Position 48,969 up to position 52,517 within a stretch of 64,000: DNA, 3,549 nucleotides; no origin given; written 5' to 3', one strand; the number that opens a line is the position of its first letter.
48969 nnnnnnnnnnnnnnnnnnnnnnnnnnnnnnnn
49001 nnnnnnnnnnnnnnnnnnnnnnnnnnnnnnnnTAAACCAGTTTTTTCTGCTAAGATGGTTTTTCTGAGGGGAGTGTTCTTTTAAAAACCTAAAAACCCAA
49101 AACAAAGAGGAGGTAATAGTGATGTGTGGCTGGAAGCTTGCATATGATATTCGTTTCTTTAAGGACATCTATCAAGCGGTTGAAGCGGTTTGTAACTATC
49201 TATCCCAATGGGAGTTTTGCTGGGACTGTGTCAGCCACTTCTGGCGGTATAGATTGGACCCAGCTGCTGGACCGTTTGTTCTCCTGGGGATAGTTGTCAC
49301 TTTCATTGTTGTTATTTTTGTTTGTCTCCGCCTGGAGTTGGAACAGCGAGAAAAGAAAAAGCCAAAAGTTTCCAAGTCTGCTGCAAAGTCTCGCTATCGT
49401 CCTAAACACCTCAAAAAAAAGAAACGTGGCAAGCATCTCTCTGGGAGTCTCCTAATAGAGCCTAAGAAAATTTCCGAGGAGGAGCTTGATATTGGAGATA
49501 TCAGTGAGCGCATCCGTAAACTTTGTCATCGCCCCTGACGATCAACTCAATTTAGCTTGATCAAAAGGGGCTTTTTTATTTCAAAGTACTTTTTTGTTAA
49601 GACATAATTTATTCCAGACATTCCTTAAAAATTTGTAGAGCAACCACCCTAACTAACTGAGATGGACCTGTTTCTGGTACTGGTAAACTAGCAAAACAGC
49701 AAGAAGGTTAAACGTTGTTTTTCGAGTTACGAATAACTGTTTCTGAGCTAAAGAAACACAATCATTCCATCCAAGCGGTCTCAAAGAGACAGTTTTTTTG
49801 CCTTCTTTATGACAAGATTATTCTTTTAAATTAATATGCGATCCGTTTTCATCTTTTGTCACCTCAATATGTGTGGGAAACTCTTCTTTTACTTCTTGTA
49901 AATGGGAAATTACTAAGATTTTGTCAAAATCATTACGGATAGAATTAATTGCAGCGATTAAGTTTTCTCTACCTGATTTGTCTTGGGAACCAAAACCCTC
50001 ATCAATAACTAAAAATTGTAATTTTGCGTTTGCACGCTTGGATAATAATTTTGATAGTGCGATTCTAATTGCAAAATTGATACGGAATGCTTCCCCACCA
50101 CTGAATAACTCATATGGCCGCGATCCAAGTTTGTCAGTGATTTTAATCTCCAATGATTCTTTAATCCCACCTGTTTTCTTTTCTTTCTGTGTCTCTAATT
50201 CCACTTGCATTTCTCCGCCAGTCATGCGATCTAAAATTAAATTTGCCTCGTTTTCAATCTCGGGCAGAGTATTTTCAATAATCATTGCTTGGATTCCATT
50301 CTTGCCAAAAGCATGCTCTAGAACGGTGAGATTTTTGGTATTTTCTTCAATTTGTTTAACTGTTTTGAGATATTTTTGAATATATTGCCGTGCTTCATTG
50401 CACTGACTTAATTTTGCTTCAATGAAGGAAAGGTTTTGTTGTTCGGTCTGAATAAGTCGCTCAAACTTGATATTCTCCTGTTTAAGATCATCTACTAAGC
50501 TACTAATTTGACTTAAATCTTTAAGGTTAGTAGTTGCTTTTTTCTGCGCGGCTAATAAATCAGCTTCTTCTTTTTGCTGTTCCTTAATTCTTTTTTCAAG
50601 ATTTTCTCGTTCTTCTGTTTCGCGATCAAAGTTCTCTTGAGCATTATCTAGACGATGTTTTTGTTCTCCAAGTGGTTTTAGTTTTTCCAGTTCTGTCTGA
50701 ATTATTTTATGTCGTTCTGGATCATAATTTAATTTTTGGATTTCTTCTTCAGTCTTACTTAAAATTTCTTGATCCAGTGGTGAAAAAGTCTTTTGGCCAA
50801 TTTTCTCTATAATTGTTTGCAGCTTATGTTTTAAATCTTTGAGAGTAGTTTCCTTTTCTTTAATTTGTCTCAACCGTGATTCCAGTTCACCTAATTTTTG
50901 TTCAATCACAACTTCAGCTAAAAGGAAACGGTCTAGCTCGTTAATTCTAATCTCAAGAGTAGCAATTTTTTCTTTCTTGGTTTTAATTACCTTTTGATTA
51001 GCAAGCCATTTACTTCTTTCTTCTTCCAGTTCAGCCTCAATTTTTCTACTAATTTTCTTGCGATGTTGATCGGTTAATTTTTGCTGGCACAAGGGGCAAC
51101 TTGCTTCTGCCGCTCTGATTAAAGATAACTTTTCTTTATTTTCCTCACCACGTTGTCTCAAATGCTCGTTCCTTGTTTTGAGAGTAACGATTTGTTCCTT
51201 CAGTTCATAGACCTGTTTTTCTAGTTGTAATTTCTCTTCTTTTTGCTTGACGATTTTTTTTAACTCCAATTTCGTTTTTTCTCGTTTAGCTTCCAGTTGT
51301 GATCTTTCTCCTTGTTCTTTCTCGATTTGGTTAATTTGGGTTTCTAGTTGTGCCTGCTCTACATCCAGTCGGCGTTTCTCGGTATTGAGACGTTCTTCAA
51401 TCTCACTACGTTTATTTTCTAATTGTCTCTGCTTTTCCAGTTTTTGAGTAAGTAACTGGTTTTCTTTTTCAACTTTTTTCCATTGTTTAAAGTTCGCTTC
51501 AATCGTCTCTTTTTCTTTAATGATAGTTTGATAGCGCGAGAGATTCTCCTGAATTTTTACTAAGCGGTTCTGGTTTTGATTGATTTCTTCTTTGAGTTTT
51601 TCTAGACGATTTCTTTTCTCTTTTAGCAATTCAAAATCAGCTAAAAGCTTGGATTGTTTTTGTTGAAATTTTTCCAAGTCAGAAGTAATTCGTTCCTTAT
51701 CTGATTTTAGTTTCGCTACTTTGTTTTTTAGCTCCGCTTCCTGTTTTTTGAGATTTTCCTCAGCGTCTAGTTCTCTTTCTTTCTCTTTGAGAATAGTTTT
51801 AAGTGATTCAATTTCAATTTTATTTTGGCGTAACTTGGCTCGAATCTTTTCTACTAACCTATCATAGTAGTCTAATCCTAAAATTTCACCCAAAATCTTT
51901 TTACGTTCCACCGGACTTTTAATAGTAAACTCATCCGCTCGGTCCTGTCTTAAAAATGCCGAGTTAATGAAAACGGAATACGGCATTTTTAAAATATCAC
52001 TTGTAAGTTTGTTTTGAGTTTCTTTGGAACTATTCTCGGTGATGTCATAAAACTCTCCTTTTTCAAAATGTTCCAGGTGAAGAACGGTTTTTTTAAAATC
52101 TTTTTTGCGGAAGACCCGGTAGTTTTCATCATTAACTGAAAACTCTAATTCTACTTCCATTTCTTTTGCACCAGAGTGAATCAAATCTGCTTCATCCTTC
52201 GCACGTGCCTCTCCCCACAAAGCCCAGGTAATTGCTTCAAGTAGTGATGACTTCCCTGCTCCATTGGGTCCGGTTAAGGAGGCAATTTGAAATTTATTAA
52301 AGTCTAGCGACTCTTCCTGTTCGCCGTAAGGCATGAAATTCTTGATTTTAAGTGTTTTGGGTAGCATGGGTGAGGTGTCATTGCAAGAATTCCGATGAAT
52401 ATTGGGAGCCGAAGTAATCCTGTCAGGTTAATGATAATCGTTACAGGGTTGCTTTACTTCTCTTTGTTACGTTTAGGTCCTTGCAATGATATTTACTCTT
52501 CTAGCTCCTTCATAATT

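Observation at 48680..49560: Second GC-shifted mini-island with two small genes wedged between the glycosylation cluster and sbcCD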

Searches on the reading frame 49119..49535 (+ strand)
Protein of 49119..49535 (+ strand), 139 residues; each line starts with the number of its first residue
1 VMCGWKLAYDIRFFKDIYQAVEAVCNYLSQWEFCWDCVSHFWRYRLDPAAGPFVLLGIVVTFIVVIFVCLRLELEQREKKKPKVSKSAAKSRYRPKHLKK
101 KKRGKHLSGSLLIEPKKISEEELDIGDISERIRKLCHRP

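Call 10: search_protein_families(library=pfam, proteins=[window:49119-49535:+], max_evalue=1)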
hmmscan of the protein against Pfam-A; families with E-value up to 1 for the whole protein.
window:49119-49535:+ (139 aa): 2 families
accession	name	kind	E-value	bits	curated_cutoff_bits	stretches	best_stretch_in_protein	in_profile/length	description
PF15048.11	OSTbeta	-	0.069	13.7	27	1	42-125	24-110/122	Organic solute transporter subunit beta protein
PF25184.1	YxzE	-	0.4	12.2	40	1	57-91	5-35/65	YxzE-like putative bacteriocin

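Call 11: search_protein_families(library=phrogs, proteins=[window:49119-49535:+], max_evalue=1)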
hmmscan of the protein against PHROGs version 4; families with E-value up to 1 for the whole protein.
window:49119-49535:+ (139 aa): 0 families

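Call 12: search_protein_families(library=padloc, proteins=[window:49119-49535:+], max_evalue=1)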
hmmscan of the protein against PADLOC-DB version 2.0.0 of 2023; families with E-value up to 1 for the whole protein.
window:49119-49535:+ (139 aa): 0 families

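Call 14: find_homologous_proteins(query=window:49119-49535:+, max_evalue=0.01)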
Query window:49119-49535:+ (139 aa): 1 proteins with E <= 0.01 among 26 candidates.
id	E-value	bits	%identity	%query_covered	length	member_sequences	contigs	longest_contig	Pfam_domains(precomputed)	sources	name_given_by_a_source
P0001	3.1e-89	314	100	99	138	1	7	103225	-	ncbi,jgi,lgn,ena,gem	-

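Call 25: search_protein_families(library=ncbifam, proteins=[window:49119-49535:+], max_evalue=1)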
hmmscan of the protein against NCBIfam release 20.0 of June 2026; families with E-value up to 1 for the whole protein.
window:49119-49535:+ (139 aa): 0 families

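Call 27: search_solved_structures(query=window:49119-49535:+, max_evalue=10)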
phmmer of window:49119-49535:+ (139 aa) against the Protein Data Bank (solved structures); distinct sequences matched with E-value up to 10: 1.
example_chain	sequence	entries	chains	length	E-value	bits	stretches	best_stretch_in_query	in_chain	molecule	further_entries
8jxr_A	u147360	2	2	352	1.5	12.1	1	13-80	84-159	D(1A) dopamine receptor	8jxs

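Call 38: predict_structure(protein=window:49122-49535:+)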
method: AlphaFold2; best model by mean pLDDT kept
length: 138 residues; sequences in the alignment: 1
mean_pLDDT: 58.8   pTM: 0.35
mean pLDDT of the five models: 58.8, 54.6, 50.7, 49.8, 47.6
residues with pLDDT >= 90: 0; 70-90: 33; 50-70: 67; < 50: 38
segments of 3 or more residues with pLDDT < 50: 1-8, 113-116, 131-138
pLDDT, mean of each block of 10 residues (from residue 1): 44 69 75 69 57 63 74 73 53 51 51 49 50 41
secondary structure, 60 per line:
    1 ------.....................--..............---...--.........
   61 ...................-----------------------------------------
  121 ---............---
elements in order: H7-27 H30-43 H52-79 H124-135

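Call 46: find_related_loci(query=window:49122-49535:+, collection=viral_contigs, flank=5000)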
Query window:49122-49535:+ (138 aa) in viral_contigs; peptide patterns used: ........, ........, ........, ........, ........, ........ (x = any residue, [..] = any of these).
18 stretches matched a pattern, but none encodes a relative of the query by tblastn (E <= 1e-3).

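Call 62: search_dna_similar(query=window:49122-49535:+, collection=phages, mode=protein, max_evalue=1, max_rows=8)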
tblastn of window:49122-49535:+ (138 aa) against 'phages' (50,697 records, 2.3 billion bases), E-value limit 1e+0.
No match.

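Call 64: search_dna_similar(query=window:49122-49535:+, collection=plasmids, mode=protein, max_evalue=1, max_rows=8)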
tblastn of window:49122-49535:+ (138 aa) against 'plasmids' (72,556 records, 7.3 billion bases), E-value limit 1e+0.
No match.

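Call 71: find_related_loci(query=window:49122-49535:+, collection=metagenome_contigs, flank=6000)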
Query window:49122-49535:+ (138 aa) in metagenome_contigs; peptide patterns used: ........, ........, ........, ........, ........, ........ (x = any residue, [..] = any of these).
478 stretches matched a pattern, but none encodes a relative of the query by tblastn (E <= 1e-3).

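Call 72: list_cluster_members(proteins=[P0001, P0002, P0004])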
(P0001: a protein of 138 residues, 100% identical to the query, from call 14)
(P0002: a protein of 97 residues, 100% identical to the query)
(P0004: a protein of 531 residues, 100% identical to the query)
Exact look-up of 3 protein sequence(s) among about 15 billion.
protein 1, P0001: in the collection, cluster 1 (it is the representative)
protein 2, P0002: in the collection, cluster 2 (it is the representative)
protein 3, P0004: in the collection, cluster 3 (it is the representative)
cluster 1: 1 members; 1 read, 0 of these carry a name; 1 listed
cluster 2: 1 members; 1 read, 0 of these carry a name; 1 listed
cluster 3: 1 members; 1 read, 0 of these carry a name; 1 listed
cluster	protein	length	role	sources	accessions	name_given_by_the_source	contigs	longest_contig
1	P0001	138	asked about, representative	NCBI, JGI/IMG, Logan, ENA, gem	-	-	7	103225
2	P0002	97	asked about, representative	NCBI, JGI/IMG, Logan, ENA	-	-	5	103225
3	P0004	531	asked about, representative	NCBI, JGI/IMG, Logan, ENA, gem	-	-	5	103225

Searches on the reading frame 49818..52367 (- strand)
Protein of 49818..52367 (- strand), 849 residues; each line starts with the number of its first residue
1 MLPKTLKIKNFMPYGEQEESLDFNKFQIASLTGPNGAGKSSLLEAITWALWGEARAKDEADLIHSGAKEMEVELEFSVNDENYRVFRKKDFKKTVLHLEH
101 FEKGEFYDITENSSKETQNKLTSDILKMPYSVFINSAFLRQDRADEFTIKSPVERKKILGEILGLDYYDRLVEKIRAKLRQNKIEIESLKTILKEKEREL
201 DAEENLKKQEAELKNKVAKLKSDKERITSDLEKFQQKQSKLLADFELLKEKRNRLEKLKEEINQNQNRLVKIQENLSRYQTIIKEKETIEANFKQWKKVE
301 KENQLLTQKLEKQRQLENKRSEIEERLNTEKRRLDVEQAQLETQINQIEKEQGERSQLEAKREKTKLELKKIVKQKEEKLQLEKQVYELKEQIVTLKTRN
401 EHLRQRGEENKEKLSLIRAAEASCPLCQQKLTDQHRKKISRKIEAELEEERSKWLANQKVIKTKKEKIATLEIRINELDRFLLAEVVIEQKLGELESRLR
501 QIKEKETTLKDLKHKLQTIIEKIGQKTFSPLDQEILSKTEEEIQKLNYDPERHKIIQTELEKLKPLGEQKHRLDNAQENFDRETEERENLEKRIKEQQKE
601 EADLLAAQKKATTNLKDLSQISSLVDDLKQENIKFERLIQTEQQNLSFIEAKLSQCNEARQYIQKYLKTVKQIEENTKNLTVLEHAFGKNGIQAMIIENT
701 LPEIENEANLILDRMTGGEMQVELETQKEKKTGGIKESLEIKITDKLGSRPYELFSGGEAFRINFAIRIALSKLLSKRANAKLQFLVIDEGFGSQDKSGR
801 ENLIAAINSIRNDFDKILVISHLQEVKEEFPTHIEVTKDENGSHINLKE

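Call 10: search_protein_families(library=pfam, proteins=[window:49818-52367:-], max_evalue=1)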
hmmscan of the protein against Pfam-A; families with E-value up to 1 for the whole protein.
window:49818-52367:- (849 aa): 11 families
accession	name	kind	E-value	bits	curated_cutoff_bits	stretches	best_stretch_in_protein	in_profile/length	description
PF13476.12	AAA_23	-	1.3e-18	68.8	27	1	6-267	2-198/201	AAA domain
PF02463.25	SMC_N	-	3.3e-11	43.5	40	1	4-114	3-118/220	RecF/RecN/SMC N terminal domain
PF04423.19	Rad50_zn_hook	-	7.2e-08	32.6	24.3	1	403-450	1-48/52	Rad50 zinc hook motif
PF13514.12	AAA_27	-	7.7e-08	32.6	22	1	6-98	6-97/206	AAA domain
PF13558.12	SbcC_Walker_B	-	6.9e-07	29.9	27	1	749-807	27-88/90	SbcC/RAD50-like, Walker B motif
PF13304.12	AAA_21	-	9.1e-06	26.4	27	1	28-103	1-93/304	AAA domain, putative AbiEii toxin, Type IV TA system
PF13175.12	AAA_15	-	1.9e-05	24.9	32.1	1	4-302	4-278/374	AAA ATPase domain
PF00005.33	ABC_tran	-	2.8e-05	25.2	25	1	20-52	5-37/137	ABC transporter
PF13555.12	AAA_29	-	4.9e-05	23.4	27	1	19-55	15-51/61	P-loop containing region of AAA domain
PF13191.12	AAA_16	-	0.14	13.1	32.6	0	28-47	26-45/167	AAA ATPase domain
PF21302.3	Zn_ribbon_RlmA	-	0.25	11.8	27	0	423-436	2-15/44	RlmA, N-terminal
